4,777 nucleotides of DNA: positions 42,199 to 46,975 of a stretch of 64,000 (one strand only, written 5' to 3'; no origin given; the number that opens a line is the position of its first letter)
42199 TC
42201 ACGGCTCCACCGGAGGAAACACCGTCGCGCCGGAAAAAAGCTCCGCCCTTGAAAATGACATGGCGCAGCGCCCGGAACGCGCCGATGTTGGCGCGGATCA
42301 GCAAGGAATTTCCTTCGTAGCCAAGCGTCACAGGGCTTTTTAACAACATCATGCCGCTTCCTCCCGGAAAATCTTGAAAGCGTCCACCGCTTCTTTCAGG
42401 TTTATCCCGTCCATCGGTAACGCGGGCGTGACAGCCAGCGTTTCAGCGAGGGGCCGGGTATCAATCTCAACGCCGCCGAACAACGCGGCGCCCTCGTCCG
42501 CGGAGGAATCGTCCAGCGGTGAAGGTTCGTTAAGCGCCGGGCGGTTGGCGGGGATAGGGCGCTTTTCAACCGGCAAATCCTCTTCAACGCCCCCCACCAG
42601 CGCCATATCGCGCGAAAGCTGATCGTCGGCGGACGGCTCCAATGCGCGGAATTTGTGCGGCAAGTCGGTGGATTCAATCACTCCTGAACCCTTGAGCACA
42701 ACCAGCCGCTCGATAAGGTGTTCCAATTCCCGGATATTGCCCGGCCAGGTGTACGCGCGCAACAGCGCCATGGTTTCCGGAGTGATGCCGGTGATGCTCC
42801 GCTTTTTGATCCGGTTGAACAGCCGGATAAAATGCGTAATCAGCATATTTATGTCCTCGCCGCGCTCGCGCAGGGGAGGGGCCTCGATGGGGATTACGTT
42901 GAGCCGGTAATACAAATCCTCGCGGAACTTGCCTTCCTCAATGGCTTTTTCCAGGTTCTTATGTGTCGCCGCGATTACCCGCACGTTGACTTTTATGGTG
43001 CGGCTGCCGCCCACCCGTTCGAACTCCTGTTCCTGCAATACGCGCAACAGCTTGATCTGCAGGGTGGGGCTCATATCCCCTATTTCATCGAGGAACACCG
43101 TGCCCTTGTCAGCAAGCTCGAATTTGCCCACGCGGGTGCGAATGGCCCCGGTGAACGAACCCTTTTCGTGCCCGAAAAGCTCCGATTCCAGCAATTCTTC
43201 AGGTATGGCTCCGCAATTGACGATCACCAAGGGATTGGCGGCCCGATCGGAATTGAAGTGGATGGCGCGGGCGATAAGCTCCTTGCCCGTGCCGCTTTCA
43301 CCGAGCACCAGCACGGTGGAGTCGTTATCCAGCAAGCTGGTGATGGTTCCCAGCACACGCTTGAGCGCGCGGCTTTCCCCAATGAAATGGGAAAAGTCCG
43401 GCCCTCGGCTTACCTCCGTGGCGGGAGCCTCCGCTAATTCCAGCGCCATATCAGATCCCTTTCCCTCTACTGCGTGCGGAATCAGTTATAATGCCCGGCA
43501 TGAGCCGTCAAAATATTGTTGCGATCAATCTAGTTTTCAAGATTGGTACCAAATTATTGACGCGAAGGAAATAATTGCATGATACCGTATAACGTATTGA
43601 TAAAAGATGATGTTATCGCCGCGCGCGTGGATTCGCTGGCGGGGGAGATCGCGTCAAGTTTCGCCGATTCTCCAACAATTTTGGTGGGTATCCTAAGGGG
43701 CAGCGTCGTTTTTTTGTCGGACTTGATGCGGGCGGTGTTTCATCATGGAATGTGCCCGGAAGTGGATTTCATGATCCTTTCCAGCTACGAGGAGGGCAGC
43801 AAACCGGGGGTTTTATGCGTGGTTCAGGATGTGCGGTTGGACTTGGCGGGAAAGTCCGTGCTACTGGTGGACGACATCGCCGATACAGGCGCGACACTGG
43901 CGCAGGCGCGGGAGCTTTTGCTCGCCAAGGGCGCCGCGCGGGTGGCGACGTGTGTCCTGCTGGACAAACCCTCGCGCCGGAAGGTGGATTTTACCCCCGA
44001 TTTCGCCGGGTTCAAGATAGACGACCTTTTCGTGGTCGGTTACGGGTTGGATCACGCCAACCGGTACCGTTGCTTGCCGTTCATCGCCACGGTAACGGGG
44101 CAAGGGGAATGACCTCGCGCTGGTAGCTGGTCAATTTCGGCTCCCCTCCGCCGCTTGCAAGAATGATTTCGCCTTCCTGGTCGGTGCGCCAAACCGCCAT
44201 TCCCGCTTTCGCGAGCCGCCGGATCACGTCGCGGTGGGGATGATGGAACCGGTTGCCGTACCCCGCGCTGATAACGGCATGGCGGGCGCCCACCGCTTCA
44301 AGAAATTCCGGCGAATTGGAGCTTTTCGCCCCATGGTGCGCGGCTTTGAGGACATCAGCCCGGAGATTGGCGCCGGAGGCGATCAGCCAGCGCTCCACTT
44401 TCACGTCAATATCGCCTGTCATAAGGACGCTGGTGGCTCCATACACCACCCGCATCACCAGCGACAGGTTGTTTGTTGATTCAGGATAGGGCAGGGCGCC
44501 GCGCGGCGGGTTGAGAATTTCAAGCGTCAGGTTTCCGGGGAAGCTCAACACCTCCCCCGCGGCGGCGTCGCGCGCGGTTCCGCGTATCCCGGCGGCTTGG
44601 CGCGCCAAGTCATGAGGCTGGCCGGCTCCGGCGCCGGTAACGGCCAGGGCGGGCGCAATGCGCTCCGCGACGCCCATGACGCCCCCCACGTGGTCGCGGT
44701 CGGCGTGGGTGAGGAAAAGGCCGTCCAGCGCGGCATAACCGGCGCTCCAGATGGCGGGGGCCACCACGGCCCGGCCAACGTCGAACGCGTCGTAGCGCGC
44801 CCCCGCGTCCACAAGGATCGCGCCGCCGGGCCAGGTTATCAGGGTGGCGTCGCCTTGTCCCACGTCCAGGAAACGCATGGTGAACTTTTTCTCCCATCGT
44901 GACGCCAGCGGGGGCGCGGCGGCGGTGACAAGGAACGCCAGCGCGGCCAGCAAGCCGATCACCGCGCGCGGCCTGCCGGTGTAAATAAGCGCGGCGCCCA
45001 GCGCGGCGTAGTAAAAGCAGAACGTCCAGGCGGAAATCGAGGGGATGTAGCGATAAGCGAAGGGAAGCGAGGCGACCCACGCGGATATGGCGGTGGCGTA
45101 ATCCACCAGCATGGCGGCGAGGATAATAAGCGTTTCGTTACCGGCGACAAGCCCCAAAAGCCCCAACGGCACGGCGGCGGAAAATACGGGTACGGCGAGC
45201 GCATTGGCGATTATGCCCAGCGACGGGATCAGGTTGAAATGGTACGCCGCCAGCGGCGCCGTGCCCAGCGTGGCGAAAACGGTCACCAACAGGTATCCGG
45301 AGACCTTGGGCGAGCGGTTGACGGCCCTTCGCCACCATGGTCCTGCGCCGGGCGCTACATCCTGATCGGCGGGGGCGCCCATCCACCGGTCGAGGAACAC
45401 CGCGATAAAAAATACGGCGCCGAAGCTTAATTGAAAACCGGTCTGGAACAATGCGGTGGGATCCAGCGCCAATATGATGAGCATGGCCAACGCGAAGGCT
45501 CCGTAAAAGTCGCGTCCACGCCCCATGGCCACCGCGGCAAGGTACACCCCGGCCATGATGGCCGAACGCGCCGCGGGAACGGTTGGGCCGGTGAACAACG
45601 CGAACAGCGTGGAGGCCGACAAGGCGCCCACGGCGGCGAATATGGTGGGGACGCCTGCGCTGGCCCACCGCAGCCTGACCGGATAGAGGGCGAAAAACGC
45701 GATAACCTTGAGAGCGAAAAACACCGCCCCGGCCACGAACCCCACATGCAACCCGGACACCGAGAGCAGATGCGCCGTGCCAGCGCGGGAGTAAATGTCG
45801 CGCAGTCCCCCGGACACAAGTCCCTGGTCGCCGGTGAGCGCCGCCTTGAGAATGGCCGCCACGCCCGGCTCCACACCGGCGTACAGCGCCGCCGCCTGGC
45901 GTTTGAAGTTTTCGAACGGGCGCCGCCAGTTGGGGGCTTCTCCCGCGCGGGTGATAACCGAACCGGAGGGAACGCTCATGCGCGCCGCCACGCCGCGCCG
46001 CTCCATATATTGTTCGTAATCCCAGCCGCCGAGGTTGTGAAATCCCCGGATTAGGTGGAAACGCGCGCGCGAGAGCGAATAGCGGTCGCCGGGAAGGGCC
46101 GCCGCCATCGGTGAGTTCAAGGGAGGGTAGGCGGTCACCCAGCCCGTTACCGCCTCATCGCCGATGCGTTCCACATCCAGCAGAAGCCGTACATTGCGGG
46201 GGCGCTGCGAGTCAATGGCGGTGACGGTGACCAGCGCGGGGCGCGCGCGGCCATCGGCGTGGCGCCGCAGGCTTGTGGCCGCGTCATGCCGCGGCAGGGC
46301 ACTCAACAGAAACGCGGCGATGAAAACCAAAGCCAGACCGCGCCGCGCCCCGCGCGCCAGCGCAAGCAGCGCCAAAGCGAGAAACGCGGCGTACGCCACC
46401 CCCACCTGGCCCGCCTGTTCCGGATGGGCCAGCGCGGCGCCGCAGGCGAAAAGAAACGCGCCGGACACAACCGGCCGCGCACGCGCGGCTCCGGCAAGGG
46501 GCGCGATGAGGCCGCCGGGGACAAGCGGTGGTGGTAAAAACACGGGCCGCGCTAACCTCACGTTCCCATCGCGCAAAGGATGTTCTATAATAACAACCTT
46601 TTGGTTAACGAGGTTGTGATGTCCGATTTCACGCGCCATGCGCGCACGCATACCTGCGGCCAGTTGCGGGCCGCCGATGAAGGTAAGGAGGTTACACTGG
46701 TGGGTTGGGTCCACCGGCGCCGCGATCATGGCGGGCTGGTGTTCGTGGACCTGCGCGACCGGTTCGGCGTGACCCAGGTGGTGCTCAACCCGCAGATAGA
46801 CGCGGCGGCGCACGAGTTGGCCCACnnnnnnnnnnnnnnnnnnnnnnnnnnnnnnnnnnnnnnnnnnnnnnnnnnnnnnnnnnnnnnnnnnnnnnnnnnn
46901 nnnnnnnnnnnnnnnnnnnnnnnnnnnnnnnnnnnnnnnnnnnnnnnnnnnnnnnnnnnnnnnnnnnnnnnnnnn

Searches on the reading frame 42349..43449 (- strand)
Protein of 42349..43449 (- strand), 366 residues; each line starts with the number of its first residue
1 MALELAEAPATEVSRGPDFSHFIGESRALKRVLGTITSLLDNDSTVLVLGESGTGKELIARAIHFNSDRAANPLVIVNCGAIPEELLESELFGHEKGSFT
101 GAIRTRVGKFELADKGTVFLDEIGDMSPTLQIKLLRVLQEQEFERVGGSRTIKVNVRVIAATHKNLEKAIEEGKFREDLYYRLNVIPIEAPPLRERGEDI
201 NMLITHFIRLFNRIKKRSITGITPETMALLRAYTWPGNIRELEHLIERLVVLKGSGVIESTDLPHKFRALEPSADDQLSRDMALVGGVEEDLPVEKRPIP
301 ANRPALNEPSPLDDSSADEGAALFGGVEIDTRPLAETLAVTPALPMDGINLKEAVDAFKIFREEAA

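Call 3: search_protein_families(library=pfam, proteins=[window:42349-43449:-])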
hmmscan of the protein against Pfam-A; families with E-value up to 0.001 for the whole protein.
window:42349-43449:- (366 aa): 6 families
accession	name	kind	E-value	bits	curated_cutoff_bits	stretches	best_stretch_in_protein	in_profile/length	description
PF00158.32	Sigma54_activat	-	1.9e-73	246.1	20.2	1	23-189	2-168/168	Sigma-54 interaction domain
PF25601.1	AAA_lid_14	-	1.4e-26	92.6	27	1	194-276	1-83/87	AAA+ ATPase lid domain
PF14532.12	Sigma54_activ_2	-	9.5e-20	71.7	25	1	23-193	1-138/138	Sigma-54 interaction domain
PF07728.20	AAA_5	-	9.9e-07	29.3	22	1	46-165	2-124/139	AAA domain (dynein-related subfamily)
PF00004.35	AAA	-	0.00013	22.8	21.2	1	46-175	1-123/131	ATPase family associated with various cellular activities (AAA)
PF07724.20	AAA_2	-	0.00018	22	27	1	44-172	4-133/166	AAA domain (Cdc48 subfamily)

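Call 4: search_protein_families(library=ncbifam, proteins=[window:42349-43449:-])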
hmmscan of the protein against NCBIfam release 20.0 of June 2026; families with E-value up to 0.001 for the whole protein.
window:42349-43449:- (366 aa): 29 families (the best 25 are shown)
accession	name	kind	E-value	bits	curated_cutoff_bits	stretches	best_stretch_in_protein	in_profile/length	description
TIGR01817.1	nifA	equivalog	2.3e-113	379.8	528.85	1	20-266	196-441/534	nif-specific transcriptional activator NifA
NF008469.0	PRK11361.1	equivalog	3.4e-102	342.5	714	1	18-273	141-396/461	acetoacetate metabolism transcriptional regulator AtoC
NF041552.1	TF_PrdR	equivalog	1.4e-101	340.6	795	1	12-270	260-517/577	sigma-54 dependent transcriptional regulator PrdR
TIGR01818.1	ntrC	equivalog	1.6e-97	327.2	558.6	1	18-273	132-387/463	nitrogen regulation protein NR(I)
NF003451.0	PRK05022.1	equivalog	3.4e-95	319.7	476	1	18-253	188-423/512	nitric oxide reductase transcriptional regulator NorR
TIGR02915.1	PEP_resp_reg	equivalog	2e-94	316.9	502.6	1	17-267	136-386/445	PEP-CTERM-box response regulator transcription factor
NF007689.0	PRK10365.1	equivalog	1.9e-91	307.1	760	1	21-267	140-386/441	sigma-54-dependent response regulator transcription factor ZraR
NF011958.0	PRK15429.1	equivalog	4e-91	306.6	830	1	17-265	376-623/692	formate hydrogenlyase transcriptional activator FlhA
NF038308.1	RNA_repair_RtcR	equivalog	5.8e-91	305.9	650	1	21-279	181-448/530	RNA repair transcriptional activator RtcR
NF041906.1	V4R_TF_MobR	exception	3.9e-85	286.4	999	1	21-254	233-466/544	phenol degradation transcriptional regulator MobR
NF050807.1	TransRegFlbDCaul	equivalog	4.8e-85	286.1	750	1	19-263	117-361/454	sigma-54-dependent transcriptional regulator FlbD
TIGR02329.1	propionate_PrpR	equivalog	1.9e-82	277.6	499.2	1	20-254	212-451/526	propionate catabolism operon regulatory protein PrpR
NF008176.1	PRK10923.1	equivalog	1.3e-80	271.2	620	1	19-268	137-386/469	nitrogen regulation protein NR(I)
TIGR02974.1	phageshock_pspF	equivalog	1.4e-80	271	443.55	1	23-253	2-233/336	phage shock protein operon transcriptional activator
NF041946.1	LuxO_transreg_Vib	equivalog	4.7e-80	269.6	800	1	15-270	128-383/463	quorum-sensing sigma-54 dependent transcriptional regulator LuxO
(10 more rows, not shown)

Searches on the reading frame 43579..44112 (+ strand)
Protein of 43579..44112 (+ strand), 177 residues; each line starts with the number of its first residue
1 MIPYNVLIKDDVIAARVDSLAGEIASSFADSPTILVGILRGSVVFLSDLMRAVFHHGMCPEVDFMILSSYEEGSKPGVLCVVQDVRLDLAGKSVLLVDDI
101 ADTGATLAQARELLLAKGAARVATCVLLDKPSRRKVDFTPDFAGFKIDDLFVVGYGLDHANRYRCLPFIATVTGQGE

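Call 21: search_protein_families(library=pfam, proteins=[window:43579-44112:+], max_evalue=0.00001)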
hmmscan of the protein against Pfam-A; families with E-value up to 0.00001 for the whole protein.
window:43579-44112:+ (177 aa): 1 family
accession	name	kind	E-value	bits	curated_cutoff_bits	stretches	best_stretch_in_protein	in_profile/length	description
PF00156.33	Pribosyltran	-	8.5e-28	97.1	26.3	1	13-158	11-156/158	Phosphoribosyl transferase domain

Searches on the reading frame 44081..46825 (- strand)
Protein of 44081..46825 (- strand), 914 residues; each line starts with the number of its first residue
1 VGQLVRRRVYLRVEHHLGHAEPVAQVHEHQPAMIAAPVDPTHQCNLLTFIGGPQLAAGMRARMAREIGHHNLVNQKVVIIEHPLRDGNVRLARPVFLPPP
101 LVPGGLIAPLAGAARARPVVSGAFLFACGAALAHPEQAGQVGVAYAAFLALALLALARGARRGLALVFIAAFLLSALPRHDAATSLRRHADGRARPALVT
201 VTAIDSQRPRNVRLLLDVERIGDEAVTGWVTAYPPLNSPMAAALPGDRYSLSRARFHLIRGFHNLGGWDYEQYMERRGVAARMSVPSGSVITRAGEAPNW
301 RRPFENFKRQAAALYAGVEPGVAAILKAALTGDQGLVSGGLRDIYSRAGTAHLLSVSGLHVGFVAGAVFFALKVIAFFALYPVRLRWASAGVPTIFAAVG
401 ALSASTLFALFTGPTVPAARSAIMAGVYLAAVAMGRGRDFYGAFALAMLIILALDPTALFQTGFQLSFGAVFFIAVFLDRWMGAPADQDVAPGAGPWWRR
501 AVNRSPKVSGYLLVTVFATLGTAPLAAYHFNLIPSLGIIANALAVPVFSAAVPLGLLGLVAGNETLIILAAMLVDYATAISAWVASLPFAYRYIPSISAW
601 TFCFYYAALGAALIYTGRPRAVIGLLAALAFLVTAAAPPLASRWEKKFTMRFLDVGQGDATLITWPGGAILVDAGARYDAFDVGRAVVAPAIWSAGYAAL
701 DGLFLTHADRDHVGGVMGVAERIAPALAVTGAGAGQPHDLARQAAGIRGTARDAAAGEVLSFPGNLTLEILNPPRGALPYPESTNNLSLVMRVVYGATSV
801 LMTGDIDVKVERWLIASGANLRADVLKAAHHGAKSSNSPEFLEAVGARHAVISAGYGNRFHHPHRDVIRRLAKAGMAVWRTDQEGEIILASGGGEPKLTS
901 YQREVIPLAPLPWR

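Call 21: search_protein_families(library=pfam, proteins=[window:44081-46825:-], max_evalue=0.00001)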
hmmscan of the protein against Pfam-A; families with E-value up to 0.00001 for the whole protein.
window:44081-46825:- (914 aa): 3 families
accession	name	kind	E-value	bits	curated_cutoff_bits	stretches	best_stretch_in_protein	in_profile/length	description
PF03772.21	Competence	-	2e-53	181.9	23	1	330-618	2-269/270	Competence protein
PF13567.11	DUF4131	-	3e-14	53.5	31.6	1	144-290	9-164/165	Domain of unknown function (DUF4131)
PF00753.33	Lactamase_B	-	2.6e-12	47.5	22.7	1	654-855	2-195/196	Metallo-beta-lactamase superfamily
